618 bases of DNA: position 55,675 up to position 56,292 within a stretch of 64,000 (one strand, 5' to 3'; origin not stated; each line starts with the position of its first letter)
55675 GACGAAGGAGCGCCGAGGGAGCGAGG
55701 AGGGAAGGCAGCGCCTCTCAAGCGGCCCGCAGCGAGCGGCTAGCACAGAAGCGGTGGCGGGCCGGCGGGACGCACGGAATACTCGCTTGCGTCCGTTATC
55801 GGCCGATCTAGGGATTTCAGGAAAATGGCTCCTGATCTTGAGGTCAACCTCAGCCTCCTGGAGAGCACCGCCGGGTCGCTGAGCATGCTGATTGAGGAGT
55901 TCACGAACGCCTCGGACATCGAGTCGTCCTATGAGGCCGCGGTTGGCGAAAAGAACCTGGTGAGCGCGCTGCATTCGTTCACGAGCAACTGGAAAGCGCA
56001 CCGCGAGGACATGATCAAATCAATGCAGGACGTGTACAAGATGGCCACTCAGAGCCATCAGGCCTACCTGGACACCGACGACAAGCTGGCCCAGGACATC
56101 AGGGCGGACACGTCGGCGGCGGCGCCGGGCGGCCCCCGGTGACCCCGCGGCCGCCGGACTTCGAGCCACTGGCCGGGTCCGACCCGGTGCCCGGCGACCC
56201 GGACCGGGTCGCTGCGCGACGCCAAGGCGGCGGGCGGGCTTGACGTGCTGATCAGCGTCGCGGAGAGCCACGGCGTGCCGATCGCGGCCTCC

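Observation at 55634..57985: Second copy of the element heads a four-gene operon of unknown function with translationally coupled genes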

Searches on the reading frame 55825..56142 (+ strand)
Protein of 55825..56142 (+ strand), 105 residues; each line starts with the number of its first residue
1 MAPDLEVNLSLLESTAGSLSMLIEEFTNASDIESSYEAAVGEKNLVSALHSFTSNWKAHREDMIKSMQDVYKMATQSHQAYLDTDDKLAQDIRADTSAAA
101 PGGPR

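Call 9: search_protein_families(library=pfam, proteins=[window:55825-56142:+], max_evalue=1)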
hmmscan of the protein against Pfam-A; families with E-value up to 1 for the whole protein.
window:55825-56142:+ (105 aa): 1 family
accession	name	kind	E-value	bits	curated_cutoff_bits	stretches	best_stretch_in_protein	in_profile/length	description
PF20117.4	DUF6507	-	6.4e-05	23.9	25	1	20-98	30-108/120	Family of unknown function (DUF6507)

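Call 10: search_protein_families(library=ncbifam, proteins=[window:55825-56142:+], max_evalue=1)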
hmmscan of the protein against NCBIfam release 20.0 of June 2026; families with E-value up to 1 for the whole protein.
window:55825-56142:+ (105 aa): 1 family
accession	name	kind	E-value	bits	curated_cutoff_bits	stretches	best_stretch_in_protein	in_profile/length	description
NF011049.0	PRK14479.1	subfamily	0.0016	17.1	492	1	29-99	472-542/568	dihydroxyacetone kinase family protein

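Call 12: find_encoding_contigs(protein=window:55825-56142:+, flank=10000, max_places=6)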
Protein window:55825-56142:+ (105 aa): 15 contigs read that carry it; 6 places shown.
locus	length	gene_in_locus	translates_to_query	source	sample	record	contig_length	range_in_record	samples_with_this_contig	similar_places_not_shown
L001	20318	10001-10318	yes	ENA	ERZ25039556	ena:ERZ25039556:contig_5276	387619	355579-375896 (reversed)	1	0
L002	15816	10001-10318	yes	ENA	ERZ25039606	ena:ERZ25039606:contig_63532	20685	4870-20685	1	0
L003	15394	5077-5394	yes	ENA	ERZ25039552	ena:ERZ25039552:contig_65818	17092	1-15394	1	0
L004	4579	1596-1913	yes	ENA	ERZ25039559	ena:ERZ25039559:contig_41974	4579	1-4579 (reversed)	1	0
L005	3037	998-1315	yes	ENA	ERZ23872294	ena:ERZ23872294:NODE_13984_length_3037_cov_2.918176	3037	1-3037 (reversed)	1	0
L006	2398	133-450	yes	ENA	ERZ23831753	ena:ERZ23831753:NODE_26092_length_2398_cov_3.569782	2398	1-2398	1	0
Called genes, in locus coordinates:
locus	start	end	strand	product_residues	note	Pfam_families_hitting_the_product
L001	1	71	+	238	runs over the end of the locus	PF00005:ABC_tran, PF13304:AAA_21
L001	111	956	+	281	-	PF12730:ABC2_membrane_4 (weak)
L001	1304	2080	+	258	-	PF12697:Abhydrolase_6, PF00561:Abhydrolase_1 (faint), PF12146:Hydrolase_4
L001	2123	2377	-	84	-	-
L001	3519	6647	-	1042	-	-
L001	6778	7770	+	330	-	PF00667:FAD_binding_1, PF00175:NAD_binding_1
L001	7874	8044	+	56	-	-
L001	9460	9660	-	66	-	-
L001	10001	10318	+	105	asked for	-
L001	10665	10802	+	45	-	-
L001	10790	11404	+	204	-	-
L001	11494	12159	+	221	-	-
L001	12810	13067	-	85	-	PF13490:zf-HC2 (weak)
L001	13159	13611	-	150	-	PF01641:SelR, PF24046:At4g08330 (faint)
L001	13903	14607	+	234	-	PF06736:TMEM175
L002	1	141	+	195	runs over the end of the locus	PF00005:ABC_tran, PF13304:AAA_21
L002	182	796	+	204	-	PF12730:ABC2_membrane_4 (weak)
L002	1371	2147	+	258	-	PF12697:Abhydrolase_6, PF00561:Abhydrolase_1 (faint), PF12146:Hydrolase_4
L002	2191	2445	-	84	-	-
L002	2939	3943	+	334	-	-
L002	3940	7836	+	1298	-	PF00067:p450, PF00258:Flavodoxin_1, PF00667:FAD_binding_1, PF00175:NAD_binding_1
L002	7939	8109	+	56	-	-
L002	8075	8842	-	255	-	-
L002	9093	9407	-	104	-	-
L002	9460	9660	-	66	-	-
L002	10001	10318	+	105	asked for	-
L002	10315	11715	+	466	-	-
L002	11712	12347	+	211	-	-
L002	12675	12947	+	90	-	-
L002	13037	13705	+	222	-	-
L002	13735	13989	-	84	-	-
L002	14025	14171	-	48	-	PF04545:Sigma70_r4 (weak), PF08281:Sigma70_r4_2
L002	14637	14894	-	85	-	PF13490:zf-HC2 (weak)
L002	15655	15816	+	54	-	?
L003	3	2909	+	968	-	?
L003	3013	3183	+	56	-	-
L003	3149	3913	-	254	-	-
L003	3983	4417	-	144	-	-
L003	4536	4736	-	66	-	-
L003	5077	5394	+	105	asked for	-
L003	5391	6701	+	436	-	-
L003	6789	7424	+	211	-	-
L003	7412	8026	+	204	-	-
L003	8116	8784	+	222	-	-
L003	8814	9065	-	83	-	-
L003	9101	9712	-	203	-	PF07638:Sigma70_ECF (weak), PF04542:Sigma70_r2, PF08281:Sigma70_r4_2, PF04545:Sigma70_r4, PF22233:PhyR_sigma-like (faint)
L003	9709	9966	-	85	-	PF13490:zf-HC2 (weak)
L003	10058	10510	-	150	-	PF01641:SelR, PF24046:At4g08330 (faint)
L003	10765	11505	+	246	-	PF06736:TMEM175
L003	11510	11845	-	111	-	PF02774:Semialdhyde_dhC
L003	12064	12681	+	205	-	-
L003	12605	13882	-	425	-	PF00696:AA_kinase, PF01842:ACT, PF22468:ACT_9, PF13840:ACT_7, PF01842:ACT, PF22468:ACT_9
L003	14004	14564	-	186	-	PF16702:DUF5063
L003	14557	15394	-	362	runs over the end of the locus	PF02575:YbaB_DNA_bd, PF21176:RecR_HhH, PF02132:RecR_ZnF, PF01751:Toprim, PF13662:Toprim_4, PF21175:RecR_C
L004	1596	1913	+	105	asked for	-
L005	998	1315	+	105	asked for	-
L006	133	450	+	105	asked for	-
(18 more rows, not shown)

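Call 15: search_protein_families(library=pfam, proteins=[L002:10315-11715:+, L002:11712-12347:+, L003:7412-8026:+, L003:8116-8784:+], max_evalue=5)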
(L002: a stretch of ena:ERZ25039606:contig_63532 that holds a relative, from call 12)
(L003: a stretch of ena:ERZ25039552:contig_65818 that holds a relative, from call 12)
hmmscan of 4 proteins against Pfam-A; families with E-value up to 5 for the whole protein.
L002:10315-11715:+ (466 aa): 4 families
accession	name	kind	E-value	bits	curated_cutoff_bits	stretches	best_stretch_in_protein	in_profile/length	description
PF06013.18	WXG100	-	7.8e-05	23.3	27.3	1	20-89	5-74/86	Proteins of 100 residues with WXG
PF25547.1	WXG100_2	-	0.012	16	27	1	18-112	25-110/150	WXG100 like domain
PF21725.3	T7SS_signal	-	0.031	14.6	27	1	17-163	69-192/241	Putative T7SS secretion signal domain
PF20389.3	DUF6684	-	0.38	11.3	24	1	203-258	11-65/79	Family of unknown function (DUF6684)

L002:11712-12347:+ (211 aa): 0 families

L003:7412-8026:+ (204 aa): 0 families

L003:8116-8784:+ (222 aa): 0 families

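Call 16: search_protein_families(library=ncbifam, proteins=[L002:10315-11715:+, L002:11712-12347:+], max_evalue=5)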
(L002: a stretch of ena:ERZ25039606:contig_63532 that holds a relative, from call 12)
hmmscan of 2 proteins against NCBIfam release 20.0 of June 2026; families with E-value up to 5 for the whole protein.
L002:10315-11715:+ (466 aa): 1 family
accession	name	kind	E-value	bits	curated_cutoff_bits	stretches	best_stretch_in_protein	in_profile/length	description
TIGR03930.1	WXG100_ESAT6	subfamily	2.1e-05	24.6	44.85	1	20-89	5-74/90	WXG100 family type VII secretion target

L002:11712-12347:+ (211 aa): 0 families

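Call 23: find_homologous_proteins(query=L002:10315-11715:+)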
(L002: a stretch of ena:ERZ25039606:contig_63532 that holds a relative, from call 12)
Query L002:10315-11715:+ (466 aa): 100 proteins with E <= 0.001 among 8000 candidates.
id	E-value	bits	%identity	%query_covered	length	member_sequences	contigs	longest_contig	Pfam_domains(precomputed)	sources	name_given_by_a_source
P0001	6.6e-288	973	94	100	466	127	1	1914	PF06013.19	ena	-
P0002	5.4e-278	940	90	100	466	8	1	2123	-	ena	-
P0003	4.2e-272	921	89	100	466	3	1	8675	PF06013.19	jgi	jgi:uncharacterized protein YukE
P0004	2.2e-271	919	88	100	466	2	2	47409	PF06013.19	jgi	jgi:uncharacterized protein YukE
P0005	5.6e-266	901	89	100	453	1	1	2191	PF06013.19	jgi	jgi:uncharacterized protein YukE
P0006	6.5e-185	634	90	63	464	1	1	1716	PF21725.4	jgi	-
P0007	7.2e-159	548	59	93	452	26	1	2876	PF06013.19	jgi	jgi:uncharacterized protein YukE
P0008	1.8e-134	467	52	100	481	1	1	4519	-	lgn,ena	-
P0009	1.0e-133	465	50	100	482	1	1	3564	PF06013.19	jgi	jgi:uncharacterized protein YukE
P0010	1.7e-133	464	51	100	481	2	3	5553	-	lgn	-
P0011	9.6e-132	458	50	100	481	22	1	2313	-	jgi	-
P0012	4.2e-129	450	50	99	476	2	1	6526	PF06013.19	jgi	jgi:uncharacterized protein YukE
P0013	5.5e-129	449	51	100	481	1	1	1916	PF21725.4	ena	-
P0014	7.1e-129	449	50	99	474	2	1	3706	PF06013.19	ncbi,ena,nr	ncbi:MAG TPA: WXG100 family type VII secretion target [Streptosporangiaceae bacterium]|nr:WXG100 fam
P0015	1.6e-128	448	50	99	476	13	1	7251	PF06013.19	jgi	jgi:uncharacterized protein YukE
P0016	1.9e-128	448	49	100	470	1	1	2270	PF06013.19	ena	-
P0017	5.8e-128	446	50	99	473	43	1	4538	PF06013.19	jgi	jgi:uncharacterized protein YukE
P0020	6.4e-127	443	48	99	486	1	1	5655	PF06013.19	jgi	jgi:uncharacterized protein YukE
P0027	7.1e-125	436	49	99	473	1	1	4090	PF06013.19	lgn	-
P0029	1.4e-123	432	49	99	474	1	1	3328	PF06013.19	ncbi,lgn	-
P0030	8.0e-123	429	49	100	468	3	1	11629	PF06013.19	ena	-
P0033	7.7e-122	426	51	95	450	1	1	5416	PF06013.19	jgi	jgi:uncharacterized protein YukE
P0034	5.9e-121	423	47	100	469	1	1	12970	PF06013.19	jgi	jgi:WXG100 family type VII secretion target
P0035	6.2e-121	423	48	100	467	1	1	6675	PF06013.19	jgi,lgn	jgi:uncharacterized protein YukE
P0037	9.1e-120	419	49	98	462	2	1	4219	PF06013.19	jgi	jgi:uncharacterized protein YukE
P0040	3.0e-119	417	48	100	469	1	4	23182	PF06013.19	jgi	jgi:uncharacterized protein YukE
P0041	3.2e-119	417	47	99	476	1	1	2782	PF06013.19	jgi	-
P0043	4.2e-119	417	47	100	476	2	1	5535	PF06013.19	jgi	jgi:uncharacterized protein YukE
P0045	2.1e-118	414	47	100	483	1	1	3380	PF06013.19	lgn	-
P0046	9.0e-118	412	46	100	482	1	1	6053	PF06013.19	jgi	jgi:uncharacterized protein YukE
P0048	7.6e-117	409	48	99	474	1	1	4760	PF06013.19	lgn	-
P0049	8.9e-117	409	44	100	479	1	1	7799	PF06013.19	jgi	jgi:uncharacterized protein YukE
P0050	9.2e-116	406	48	95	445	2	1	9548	PF06013.19,PF21725.4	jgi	jgi:uncharacterized protein YukE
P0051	9.9e-116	406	49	95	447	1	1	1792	PF06013.19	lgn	-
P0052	1.4e-115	405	54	81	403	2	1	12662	PF06013.19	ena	-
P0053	1.3e-113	399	47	95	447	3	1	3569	PF06013.19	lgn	-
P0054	3.3e-113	397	44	99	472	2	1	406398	PF06013.19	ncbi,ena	-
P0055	9.1e-113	396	47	100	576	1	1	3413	PF06013.19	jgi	jgi:uncharacterized protein YukE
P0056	1.1e-112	396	46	99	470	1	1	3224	PF06013.19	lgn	-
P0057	2.0e-112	395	46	99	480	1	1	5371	PF06013.19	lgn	-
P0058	1.1e-111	392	48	95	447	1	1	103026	-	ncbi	-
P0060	5.9e-111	390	47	100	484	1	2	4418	PF06013.19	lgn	-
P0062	9.3e-111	389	45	99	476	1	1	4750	PF06013.19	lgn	-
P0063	1.3e-110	389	47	95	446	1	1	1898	PF06013.19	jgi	-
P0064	1.4e-110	389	45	100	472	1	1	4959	PF06013.19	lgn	-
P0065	4.5e-110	387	45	100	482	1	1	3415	PF21725.4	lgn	-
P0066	7.4e-109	383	48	95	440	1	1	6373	PF06013.19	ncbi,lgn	-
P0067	1.2e-107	379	47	95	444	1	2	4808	PF06013.19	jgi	jgi:uncharacterized protein YukE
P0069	3.2e-104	368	47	95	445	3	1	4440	PF06013.19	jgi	jgi:uncharacterized protein YukE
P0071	1.1e-102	363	44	95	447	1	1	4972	PF06013.19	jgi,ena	-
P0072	2.1e-102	362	46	94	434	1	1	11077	PF06013.19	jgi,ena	-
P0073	9.0e-101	356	45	95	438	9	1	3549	PF06013.19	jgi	-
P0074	1.2e-100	356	45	92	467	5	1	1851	PF06013.19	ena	-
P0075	5.7e-100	354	54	71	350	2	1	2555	PF06013.19,PF21725.4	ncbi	-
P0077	7.0e-96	340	52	64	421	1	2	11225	PF06013.19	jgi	jgi:uncharacterized protein YukE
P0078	4.7e-94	334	43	95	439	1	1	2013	PF06013.19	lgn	-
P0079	6.2e-94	334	42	95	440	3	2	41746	-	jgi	jgi:uncharacterized protein YukE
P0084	3.5e-89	318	43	95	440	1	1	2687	PF06013.19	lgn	-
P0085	4.1e-81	292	41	92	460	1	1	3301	PF06013.19,PF21725.4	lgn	-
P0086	4.9e-80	288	59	50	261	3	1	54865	PF06013.19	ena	-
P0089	7.2e-58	215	40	71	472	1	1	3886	PF06013.19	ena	-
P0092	3.4e-50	190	40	64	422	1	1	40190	PF21725.4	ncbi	-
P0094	3.0e-34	137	36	63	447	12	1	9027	PF21725.4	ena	-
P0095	1.7e-28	118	34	63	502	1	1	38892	-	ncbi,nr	ncbi:MAG: hypothetical protein GEU83_14295 [Pseudonocardiaceae bacterium]|nr:hypothetical protein [P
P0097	2.2e-24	105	29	64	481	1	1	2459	PF21725.4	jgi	jgi:hypothetical protein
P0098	1.4e-22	99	30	64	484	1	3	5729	PF21725.4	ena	-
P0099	7.2e-21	93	31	63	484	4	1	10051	PF21725.4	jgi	jgi:hypothetical protein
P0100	1.7e-15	75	29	63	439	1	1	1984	PF21725.4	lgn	-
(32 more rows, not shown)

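Call 26: find_encoding_contigs(protein=P0054, flank=10000, max_places=2)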
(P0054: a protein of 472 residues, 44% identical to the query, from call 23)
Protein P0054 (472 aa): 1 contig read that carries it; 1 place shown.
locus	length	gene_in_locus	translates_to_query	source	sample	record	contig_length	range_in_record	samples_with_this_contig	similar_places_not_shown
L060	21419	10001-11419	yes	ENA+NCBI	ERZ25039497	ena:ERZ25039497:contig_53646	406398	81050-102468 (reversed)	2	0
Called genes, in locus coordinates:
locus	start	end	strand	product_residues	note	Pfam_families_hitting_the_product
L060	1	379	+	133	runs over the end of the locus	PF08327:AHSA1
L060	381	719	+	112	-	PF01022:HTH_5 (weak), PF12840:HTH_20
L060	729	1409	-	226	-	-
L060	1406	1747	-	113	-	-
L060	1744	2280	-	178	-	-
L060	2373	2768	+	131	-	-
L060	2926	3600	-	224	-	PF00005:ABC_tran, PF13304:AAA_21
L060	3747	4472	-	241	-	-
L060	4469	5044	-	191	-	PF04542:Sigma70_r2, PF08281:Sigma70_r4_2, PF04545:Sigma70_r4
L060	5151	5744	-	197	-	PF18085:Mak_N_cap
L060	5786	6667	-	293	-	PF12679:ABC2_membrane_2, PF12730:ABC2_membrane_4 (weak), PF10920:DUF2705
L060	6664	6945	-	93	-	-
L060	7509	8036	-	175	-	-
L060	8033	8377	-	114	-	-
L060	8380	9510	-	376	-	PF12740:PETase (faint), PF02129:Peptidase_S15, PF05448:AXE1 (faint), PF01738:DLH (faint), PF00561:Abhydrolase_1, PF12146:Hydrolase_4, PF00326:Peptidase_S9 (faint)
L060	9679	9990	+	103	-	-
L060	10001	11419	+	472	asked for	PF06013:WXG100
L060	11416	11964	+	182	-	-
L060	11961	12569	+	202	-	-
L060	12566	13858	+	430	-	-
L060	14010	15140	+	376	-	PF01425:Amidase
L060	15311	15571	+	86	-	-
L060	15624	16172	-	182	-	PF00288:GHMP_kinases_N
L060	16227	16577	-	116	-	PF00291:PALP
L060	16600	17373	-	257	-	PF00291:PALP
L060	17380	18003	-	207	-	PF00742:Homoserine_dh, PF01842:ACT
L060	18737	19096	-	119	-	PF11236:DUF3037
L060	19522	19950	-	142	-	PF20613:HipA_2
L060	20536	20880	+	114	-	-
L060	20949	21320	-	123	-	-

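Call 27: find_encoding_contigs(protein=P0058, flank=10000, max_places=2)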
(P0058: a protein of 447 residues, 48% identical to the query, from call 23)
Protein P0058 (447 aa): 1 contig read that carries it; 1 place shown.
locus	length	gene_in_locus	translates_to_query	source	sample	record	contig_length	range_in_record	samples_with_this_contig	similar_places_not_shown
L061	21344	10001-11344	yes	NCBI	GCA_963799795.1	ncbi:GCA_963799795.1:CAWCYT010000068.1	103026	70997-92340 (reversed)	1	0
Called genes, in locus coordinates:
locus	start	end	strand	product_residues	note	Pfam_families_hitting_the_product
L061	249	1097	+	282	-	PF20240:DUF6597 (weak), PF00165:HTH_AraC (faint), PF12833:HTH_18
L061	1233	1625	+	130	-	PF12680:SnoaL_2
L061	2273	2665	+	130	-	PF03795:YCII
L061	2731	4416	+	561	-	PF00665:rve, PF22483:Mu-transpos_C_2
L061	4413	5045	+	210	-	PF13191:AAA_16 (faint), PF01695:IstB_IS21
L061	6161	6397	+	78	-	-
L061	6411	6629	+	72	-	PF01176:eIF-1a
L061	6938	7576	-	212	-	-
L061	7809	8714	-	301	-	PF08240:ADH_N, PF00107:ADH_zinc_N (weak), PF13602:ADH_zinc_N_2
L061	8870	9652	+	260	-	PF00440:TetR_N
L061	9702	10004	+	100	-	-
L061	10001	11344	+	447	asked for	-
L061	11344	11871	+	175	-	-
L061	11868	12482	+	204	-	-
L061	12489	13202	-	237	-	-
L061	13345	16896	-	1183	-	PF01580:FtsK_SpoIIIE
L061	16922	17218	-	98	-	PF06013:WXG100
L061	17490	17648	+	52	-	-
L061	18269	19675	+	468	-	PF05977:MFS_3, PF07690:MFS_1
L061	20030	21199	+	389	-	PF02771:Acyl-CoA_dh_N, PF02770:Acyl-CoA_dh_M, PF00441:Acyl-CoA_dh_1, PF08028:Acyl-CoA_dh_2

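Call 28: find_encoding_contigs(protein=P0095, flank=10000, max_places=2)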
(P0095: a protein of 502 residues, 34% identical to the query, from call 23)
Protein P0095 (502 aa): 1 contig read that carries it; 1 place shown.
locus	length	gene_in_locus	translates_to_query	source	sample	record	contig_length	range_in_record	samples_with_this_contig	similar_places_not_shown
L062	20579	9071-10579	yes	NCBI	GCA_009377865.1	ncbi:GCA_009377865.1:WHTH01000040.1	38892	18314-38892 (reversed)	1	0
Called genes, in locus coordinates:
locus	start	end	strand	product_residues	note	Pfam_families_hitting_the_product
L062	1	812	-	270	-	?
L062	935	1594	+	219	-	PF01625:PMSR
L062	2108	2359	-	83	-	-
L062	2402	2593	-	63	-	-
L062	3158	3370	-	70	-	PF13560:HTH_31 (weak)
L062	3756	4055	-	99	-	PF06013:WXG100, PF10824:T7SS_ESX_EspC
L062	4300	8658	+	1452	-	PF13401:AAA_22 (faint), PF01580:FtsK_SpoIIIE, PF25199:nSTAND_NTPase5 (faint), PF01580:FtsK_SpoIIIE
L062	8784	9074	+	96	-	-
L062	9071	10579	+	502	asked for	-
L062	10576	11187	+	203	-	-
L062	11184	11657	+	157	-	-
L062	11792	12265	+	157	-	-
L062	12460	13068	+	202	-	-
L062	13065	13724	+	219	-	-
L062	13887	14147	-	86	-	-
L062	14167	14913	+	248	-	PF00892:EamA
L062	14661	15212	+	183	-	PF00892:EamA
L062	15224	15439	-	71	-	PF10041:DUF2277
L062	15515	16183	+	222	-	PF03070:TENA_THI-4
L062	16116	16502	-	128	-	PF12647:RNHCP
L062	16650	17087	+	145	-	-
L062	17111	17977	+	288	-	PF01149:Fapy_DNA_glyco, PF06831:H2TH, PF06827:zf-FPG_IleRS (weak)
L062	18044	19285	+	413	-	PF06580:His_kinase, PF02518:HATPase_c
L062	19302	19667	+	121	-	-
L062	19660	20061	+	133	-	-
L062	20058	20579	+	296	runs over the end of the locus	PF25145:NfeD1b_N (weak), PF01343:Peptidase_S49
